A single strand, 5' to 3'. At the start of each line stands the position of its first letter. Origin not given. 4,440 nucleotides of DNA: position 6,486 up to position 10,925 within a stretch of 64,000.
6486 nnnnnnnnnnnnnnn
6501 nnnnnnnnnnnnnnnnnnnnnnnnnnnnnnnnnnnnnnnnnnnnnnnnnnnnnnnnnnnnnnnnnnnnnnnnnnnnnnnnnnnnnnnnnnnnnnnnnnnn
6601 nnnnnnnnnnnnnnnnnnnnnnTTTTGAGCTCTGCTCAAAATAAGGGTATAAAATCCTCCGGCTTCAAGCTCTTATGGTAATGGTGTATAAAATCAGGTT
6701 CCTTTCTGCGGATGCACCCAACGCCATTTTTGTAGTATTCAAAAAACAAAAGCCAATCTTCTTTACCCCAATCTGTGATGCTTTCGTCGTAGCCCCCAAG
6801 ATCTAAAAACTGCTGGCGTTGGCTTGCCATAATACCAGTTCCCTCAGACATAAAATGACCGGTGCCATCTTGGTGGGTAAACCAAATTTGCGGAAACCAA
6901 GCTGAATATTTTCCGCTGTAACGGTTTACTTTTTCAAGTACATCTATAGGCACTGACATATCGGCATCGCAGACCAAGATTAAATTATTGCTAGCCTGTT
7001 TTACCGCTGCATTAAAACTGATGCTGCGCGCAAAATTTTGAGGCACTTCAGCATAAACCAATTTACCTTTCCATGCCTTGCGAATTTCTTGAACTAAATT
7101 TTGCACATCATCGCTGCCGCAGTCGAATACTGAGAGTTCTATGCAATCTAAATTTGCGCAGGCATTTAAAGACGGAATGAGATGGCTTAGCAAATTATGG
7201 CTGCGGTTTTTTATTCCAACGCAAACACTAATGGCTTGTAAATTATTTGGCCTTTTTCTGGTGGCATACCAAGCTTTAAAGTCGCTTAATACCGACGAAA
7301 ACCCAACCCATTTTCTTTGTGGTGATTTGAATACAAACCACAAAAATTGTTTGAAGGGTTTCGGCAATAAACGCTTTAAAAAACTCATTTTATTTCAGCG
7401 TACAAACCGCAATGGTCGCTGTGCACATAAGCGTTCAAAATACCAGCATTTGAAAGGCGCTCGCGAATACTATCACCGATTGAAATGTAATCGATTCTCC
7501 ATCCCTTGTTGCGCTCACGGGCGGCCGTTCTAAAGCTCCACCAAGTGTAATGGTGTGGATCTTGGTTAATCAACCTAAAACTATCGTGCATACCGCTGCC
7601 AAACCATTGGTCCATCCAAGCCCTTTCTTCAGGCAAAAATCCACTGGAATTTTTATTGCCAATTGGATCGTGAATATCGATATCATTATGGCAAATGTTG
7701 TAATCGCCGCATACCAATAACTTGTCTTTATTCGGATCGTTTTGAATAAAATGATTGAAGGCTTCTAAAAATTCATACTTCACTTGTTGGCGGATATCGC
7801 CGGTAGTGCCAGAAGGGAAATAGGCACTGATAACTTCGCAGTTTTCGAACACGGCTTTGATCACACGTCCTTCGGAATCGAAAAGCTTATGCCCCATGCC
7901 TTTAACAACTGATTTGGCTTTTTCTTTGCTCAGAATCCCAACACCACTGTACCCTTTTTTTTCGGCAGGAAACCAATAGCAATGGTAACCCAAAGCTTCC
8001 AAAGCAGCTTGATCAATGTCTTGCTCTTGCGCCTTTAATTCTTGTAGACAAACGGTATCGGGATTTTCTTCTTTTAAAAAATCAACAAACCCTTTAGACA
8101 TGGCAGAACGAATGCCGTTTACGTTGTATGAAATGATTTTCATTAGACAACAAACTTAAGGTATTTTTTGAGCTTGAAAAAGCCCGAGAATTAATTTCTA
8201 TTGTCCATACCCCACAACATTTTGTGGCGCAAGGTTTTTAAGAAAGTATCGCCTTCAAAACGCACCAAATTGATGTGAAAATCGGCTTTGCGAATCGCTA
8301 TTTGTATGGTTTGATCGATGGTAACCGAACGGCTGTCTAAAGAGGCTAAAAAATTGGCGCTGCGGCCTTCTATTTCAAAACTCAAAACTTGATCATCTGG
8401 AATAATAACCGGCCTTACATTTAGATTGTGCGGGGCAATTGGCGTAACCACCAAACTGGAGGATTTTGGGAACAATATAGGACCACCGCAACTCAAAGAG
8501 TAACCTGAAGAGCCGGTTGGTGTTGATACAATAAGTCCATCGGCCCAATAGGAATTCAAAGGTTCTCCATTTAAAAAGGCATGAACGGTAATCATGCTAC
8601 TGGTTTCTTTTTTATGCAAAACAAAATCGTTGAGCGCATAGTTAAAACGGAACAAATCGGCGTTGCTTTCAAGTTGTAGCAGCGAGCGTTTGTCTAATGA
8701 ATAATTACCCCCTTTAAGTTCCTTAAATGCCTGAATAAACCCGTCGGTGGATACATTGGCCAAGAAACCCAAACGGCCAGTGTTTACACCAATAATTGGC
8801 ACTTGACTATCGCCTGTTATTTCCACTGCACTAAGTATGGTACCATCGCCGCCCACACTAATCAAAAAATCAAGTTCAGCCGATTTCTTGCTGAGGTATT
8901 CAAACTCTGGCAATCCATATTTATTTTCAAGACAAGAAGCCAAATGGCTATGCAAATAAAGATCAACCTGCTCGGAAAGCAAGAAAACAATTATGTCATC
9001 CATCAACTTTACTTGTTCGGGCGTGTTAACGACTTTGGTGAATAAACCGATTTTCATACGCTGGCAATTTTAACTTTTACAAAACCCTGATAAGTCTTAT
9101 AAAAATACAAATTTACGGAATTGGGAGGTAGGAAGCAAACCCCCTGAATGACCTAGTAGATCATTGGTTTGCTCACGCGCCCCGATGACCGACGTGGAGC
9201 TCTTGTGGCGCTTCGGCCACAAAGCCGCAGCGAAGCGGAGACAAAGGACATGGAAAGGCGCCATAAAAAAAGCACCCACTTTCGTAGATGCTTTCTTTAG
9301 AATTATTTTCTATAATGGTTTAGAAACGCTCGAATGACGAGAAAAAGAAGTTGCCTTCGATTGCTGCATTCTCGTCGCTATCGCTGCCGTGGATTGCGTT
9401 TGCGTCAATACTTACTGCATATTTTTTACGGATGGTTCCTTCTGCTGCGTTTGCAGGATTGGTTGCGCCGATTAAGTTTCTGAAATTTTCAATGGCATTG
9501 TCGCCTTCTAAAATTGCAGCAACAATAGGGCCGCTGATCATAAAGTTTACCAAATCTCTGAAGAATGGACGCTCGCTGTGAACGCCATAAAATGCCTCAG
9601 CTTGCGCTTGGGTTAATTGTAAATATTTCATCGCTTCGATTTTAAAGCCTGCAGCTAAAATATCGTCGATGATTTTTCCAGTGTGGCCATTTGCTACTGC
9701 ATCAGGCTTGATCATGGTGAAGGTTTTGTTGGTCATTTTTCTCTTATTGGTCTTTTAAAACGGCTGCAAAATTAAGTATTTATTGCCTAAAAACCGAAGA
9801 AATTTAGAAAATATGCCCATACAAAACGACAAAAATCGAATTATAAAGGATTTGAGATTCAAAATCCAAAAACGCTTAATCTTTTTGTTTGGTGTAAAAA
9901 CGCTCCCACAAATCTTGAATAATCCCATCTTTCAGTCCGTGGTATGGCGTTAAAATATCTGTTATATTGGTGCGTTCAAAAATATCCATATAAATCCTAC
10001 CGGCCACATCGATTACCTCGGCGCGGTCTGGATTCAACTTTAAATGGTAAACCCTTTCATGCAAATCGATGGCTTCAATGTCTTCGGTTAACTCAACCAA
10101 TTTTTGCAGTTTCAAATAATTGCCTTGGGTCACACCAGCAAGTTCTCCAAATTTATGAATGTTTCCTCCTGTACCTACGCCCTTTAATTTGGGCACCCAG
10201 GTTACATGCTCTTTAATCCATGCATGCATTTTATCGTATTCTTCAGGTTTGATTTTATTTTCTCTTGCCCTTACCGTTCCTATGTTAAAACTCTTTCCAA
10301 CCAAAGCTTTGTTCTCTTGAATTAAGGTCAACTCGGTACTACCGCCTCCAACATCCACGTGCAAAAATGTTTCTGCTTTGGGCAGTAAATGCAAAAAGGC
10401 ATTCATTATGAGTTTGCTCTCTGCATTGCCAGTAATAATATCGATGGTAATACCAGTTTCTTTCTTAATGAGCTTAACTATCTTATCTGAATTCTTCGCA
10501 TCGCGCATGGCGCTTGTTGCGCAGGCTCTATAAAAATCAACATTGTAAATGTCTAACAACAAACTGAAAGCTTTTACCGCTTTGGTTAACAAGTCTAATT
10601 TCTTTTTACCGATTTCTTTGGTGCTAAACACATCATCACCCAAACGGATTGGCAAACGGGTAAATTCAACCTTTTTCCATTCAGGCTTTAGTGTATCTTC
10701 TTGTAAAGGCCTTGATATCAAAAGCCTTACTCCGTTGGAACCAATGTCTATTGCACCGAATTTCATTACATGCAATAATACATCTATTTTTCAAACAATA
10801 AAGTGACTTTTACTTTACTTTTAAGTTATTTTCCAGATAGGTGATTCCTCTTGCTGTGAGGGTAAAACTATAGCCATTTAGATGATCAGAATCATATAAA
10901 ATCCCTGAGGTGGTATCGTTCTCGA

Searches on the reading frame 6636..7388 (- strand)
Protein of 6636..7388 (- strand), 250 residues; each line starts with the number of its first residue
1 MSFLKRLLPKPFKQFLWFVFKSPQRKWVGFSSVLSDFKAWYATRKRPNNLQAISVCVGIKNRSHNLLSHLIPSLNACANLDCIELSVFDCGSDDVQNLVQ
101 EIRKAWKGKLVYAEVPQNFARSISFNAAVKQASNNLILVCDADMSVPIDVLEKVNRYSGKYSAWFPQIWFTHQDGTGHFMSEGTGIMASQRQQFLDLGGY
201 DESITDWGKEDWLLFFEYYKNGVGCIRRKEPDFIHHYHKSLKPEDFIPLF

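Call 64: search_protein_families(library=pfam, proteins=[window:6636-7388:-], max_evalue=0.0001)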
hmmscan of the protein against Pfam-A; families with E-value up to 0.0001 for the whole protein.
window:6636-7388:- (250 aa): 4 families
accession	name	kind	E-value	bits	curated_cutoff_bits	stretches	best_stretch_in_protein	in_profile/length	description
PF05679.22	CHGN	-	2.3e-10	40.3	23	1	94-239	311-483/512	Chondroitin N-acetylgalactosaminyltransferase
PF10111.15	Glyco_tranf_2_2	-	6.9e-10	39.3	27.3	0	177-216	158-197/276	Glycosyltransferase like family 2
PF00535.33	Glycos_transf_2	-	9.1e-09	35.9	23.3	1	54-158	1-103/168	Glycosyl transferase family 2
PF02709.20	Glyco_transf_7C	-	7.1e-07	29.2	23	1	184-239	21-78/78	N-terminal domain of galactosyltransferase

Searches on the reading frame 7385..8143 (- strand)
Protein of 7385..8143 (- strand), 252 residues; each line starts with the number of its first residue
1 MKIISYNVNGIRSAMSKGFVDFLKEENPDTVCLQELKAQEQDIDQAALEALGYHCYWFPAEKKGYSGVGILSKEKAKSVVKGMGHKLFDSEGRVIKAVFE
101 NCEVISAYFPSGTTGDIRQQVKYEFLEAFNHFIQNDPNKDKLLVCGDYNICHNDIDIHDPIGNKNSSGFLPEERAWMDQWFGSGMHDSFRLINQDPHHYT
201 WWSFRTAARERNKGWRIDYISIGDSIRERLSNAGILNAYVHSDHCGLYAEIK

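Call 64: search_protein_families(library=pfam, proteins=[window:7385-8143:-], max_evalue=0.0001)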
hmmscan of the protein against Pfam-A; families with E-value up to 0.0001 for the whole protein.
window:7385-8143:- (252 aa): 1 family
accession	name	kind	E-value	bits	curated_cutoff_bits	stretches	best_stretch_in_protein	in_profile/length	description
PF03372.29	Exo_endo_phos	-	2.9e-28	99.5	24.5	1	4-244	1-225/225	Endonuclease/Exonuclease/phosphatase family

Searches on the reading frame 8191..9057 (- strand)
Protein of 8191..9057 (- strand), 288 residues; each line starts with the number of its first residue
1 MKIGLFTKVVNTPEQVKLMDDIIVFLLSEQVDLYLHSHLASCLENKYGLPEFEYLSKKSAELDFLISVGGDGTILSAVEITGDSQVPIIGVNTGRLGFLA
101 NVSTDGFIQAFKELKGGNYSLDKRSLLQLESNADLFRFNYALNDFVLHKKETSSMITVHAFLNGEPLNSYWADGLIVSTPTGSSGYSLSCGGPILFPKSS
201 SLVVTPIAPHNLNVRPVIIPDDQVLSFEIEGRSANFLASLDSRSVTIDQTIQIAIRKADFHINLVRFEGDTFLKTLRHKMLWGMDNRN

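Call 64: search_protein_families(library=pfam, proteins=[window:8191-9057:-], max_evalue=0.0001)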
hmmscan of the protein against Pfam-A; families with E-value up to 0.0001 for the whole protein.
window:8191-9057:- (288 aa): 2 families
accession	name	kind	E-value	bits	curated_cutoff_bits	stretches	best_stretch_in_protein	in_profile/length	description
PF20143.4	NAD_kinase_C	-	3.1e-25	88.8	23.7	1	142-266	1-125/126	ATP-NAD kinase C-terminal domain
PF01513.26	NAD_kinase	-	6.5e-15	56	25.5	1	52-114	63-125/130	ATP-NAD kinase N-terminal domain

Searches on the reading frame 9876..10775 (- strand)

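Call 64: search_protein_families(library=pfam, proteins=[window:9876-10775:-], max_evalue=0.0001)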
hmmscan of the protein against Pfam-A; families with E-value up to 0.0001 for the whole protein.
window:9876-10775:- (299 aa): 1 family
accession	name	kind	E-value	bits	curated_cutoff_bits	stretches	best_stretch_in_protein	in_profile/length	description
PF02541.22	Ppx-GppA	-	1.7e-32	113.4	27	1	43-290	20-282/285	Ppx/GppA phosphatase family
